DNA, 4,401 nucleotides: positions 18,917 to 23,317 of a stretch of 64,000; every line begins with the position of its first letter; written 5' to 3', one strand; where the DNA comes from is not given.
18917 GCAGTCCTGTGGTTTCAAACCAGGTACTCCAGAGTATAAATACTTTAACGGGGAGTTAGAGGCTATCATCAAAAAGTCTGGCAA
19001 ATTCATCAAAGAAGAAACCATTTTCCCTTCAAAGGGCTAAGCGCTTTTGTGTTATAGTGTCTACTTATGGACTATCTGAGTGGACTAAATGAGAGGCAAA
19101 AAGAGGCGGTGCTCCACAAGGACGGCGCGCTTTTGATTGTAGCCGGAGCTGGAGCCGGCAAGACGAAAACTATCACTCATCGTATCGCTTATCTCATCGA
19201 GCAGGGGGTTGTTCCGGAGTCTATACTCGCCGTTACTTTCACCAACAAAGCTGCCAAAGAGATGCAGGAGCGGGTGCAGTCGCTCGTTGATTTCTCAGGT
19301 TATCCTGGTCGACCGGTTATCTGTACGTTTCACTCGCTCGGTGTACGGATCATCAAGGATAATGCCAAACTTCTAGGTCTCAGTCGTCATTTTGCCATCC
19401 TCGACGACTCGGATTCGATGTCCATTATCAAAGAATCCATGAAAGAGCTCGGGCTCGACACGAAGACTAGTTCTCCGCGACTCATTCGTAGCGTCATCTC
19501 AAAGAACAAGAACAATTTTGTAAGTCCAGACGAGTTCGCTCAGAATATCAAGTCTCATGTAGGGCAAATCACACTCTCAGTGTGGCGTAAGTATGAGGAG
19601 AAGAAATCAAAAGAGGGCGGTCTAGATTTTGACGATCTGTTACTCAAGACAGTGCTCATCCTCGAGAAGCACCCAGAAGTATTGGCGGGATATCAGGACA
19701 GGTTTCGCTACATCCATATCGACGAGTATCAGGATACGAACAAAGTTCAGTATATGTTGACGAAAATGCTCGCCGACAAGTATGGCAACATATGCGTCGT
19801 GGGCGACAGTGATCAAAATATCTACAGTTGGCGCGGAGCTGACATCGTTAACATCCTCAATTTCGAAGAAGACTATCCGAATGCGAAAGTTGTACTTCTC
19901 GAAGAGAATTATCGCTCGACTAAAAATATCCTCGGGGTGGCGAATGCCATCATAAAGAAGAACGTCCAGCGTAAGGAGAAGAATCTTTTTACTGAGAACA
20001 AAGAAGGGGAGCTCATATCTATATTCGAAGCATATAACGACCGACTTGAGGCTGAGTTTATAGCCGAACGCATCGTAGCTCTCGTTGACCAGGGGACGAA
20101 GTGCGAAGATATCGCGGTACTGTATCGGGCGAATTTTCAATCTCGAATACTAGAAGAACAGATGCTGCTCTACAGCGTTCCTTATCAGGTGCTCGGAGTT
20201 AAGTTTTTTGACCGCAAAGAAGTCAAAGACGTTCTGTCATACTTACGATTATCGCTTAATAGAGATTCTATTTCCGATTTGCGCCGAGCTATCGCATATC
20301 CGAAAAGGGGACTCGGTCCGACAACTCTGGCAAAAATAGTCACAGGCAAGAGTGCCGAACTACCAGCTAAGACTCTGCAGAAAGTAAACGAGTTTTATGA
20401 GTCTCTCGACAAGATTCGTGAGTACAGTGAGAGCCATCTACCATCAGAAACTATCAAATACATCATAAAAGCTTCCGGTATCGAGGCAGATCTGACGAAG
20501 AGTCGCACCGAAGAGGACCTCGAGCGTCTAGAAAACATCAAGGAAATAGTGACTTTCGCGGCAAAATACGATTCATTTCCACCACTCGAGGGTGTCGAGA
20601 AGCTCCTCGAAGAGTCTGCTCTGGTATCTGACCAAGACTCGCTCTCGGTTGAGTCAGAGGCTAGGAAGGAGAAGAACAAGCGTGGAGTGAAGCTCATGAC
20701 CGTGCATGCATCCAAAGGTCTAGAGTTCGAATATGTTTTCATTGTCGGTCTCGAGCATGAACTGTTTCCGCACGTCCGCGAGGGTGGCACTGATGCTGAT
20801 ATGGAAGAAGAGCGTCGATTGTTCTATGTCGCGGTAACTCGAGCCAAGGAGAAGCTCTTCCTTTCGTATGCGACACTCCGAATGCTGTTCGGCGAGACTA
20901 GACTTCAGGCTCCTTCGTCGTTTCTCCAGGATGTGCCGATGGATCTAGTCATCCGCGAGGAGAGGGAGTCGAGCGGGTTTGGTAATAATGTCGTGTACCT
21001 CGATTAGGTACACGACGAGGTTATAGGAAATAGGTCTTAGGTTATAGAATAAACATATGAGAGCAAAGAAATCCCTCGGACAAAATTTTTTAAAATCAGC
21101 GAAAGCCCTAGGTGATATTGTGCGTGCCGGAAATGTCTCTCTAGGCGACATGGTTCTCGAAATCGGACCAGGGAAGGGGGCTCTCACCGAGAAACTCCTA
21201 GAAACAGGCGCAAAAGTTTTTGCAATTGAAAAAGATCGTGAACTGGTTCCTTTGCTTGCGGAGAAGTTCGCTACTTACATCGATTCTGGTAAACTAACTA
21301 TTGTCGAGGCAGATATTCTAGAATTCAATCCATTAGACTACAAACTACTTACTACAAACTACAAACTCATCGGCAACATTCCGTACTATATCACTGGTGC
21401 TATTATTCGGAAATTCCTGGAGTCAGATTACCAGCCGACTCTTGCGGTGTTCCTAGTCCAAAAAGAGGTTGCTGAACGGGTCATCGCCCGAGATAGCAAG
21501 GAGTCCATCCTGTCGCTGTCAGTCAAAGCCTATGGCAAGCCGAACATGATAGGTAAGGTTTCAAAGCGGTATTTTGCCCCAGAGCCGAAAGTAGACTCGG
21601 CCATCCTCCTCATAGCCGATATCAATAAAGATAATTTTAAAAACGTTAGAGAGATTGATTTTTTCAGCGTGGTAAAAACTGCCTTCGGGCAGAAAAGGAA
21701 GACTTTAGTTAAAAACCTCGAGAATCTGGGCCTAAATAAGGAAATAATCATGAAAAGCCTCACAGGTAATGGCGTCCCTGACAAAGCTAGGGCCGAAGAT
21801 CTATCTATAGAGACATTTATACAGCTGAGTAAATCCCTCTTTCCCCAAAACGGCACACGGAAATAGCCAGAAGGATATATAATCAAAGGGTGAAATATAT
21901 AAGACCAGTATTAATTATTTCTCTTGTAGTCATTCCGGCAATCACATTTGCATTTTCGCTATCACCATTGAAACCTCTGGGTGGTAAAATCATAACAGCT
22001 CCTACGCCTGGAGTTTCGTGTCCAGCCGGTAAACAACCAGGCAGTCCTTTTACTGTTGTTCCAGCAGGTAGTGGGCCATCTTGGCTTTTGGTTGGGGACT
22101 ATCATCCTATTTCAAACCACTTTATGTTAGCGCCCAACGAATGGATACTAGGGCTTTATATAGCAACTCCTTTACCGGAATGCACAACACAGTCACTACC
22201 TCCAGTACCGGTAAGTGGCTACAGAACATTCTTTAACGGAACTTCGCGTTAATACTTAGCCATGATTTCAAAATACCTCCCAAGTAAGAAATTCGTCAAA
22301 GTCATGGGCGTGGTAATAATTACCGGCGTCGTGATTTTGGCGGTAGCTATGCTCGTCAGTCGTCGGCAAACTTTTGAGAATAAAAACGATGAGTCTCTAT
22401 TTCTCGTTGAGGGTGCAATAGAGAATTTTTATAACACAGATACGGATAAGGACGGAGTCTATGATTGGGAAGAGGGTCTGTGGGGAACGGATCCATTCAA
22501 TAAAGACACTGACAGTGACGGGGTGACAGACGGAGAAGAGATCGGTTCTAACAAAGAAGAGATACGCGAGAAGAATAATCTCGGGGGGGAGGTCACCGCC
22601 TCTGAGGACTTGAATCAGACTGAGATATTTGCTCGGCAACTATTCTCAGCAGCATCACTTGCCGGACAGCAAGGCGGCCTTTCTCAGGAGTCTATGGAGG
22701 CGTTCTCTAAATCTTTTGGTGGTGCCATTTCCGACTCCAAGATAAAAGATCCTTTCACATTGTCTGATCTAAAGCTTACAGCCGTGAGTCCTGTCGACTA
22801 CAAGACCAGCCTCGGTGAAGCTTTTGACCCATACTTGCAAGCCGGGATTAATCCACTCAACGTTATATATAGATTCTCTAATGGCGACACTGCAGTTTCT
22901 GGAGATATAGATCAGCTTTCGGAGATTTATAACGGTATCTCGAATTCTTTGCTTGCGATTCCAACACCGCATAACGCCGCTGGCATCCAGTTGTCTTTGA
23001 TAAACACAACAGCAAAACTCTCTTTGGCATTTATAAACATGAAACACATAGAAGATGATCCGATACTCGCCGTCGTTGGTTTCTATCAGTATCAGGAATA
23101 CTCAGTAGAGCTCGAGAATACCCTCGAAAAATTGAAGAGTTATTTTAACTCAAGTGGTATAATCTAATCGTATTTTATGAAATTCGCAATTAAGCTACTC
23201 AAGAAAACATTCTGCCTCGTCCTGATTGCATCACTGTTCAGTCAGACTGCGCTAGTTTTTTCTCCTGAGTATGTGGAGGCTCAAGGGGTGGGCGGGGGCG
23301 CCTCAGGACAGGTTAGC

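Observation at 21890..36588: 15-kb operon-like cluster encoding a type-IV-secretion-like envelope apparatus with many uncharacterised secreted proteins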

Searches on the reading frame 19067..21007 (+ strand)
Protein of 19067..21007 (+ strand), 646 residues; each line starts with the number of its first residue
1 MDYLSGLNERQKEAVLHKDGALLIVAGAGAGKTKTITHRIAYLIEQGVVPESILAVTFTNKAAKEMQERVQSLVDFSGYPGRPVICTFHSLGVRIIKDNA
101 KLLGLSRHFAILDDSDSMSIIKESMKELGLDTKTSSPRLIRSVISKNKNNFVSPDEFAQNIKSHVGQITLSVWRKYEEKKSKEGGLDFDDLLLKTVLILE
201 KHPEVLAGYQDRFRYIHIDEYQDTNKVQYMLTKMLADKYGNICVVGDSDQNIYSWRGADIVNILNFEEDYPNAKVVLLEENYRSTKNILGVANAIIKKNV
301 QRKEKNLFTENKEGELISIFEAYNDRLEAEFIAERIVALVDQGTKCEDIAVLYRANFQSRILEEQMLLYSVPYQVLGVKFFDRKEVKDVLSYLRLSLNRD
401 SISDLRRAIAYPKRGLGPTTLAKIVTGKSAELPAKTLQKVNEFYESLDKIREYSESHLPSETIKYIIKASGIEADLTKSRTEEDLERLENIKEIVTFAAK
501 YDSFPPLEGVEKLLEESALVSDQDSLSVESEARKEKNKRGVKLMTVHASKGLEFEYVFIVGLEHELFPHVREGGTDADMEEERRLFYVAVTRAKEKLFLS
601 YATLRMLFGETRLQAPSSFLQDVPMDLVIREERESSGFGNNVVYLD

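Call 5: search_protein_families(library=pfam, max_evalue=0.01, proteins=[window:19067-21007:+])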
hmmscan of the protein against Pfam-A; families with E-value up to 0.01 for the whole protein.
window:19067-21007:+ (646 aa): 8 families
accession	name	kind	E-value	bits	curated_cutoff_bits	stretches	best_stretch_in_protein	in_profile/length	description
PF00580.27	UvrD-helicase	-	3e-87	293.2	23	1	7-271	1-271/271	UvrD/REP helicase N-terminal domain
PF13361.12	UvrD_C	-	5.4e-68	230.4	25.6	1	277-602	2-348/350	UvrD-like helicase C-terminal domain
PF13245.12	AAA_19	-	8e-24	84.8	25.1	1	11-254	1-132/134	AAA domain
PF13538.12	UvrD_C_2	-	2.5e-12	46.9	27.4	1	543-599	4-51/52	UvrD-like helicase C-terminal domain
PF01443.25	Viral_helicase1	-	3e-08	34.2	21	1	524-598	160-225/228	Viral superfamily 1 RNA helicase core domain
PF13087.12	AAA_12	-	4.1e-07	30.2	27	0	529-598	126-189/195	AAA domain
PF13604.12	AAA_30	-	5.6e-07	29.9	27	1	7-70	2-66/191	AAA domain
PF13086.12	AAA_11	-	0.0012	19.1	27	1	7-77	2-78/257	AAA domain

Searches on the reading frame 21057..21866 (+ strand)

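Call 5: search_protein_families(library=pfam, max_evalue=0.01, proteins=[window:21057-21866:+])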
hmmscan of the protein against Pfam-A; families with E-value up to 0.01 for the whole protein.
window:21057-21866:+ (269 aa): 3 families
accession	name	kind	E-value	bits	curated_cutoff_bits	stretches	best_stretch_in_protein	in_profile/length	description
PF00398.26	RrnaAD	-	3.5e-54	184.1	24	1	2-261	3-261/263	Ribosomal RNA adenine dimethylase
PF13649.12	Methyltransf_25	-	0.00049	21.2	27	1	33-94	1-62/97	Methyltransferase domain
PF08241.18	Methyltransf_11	-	0.0083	17.2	21.2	0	34-90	1-54/95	Methyltransferase domain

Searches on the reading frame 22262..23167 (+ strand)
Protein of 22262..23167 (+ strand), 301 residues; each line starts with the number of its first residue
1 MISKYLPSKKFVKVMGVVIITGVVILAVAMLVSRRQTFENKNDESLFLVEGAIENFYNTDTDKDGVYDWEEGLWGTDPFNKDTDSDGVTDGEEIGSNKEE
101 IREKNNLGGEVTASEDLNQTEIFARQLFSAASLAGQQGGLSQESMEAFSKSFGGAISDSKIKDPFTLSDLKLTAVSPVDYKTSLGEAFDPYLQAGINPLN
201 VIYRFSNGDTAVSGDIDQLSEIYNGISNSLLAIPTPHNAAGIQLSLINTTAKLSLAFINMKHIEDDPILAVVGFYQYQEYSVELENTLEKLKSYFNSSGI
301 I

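Call 4: search_protein_families(library=pfam, max_evalue=0.01, proteins=[window:22262-23167:+])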
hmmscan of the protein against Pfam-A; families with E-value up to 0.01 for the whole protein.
window:22262-23167:+ (301 aa): 0 families

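Call 20: search_protein_families(library=ncbifam, max_evalue=0.01, proteins=[window:22262-23167:+])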
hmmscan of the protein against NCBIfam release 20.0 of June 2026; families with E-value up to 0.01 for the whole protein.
window:22262-23167:+ (301 aa): 1 family
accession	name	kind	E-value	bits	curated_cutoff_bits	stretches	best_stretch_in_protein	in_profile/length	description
NF033765.2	gliding_CglD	equivalog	0.00034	18.5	400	1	59-99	206-245/1124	adventurous gliding motility lipoprotein CglD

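Call 72: search_solved_structures(query=A9, max_evalue=1)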
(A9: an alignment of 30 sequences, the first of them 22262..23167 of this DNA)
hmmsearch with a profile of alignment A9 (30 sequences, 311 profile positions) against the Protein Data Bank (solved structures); distinct sequences matched with E-value up to 1: 8.
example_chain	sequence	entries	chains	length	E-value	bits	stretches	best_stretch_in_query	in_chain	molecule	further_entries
7c7r_B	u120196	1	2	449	0.00087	21.8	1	52-102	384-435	Biofilm-associated surface protein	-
6nyk_A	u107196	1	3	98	0.069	15.6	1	219-304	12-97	Design construct XAX_GGDQ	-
6nz1_A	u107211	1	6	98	0.095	15.1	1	219-304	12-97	Design construct XXA_GVDQ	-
6nz3_A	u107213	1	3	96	0.16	14.3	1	219-304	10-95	Design construct XAA_GGHN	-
6nyi_A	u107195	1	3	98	0.33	13.3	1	219-304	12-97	Design construct XXA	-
6nye_A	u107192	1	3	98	0.51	12.7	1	219-304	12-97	Design construct XAX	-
2k0j_A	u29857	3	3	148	0.65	12.4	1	52-89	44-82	calmodulin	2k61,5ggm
5up1_A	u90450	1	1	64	0.91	11.9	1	168-196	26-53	EEHEE_rd3_1049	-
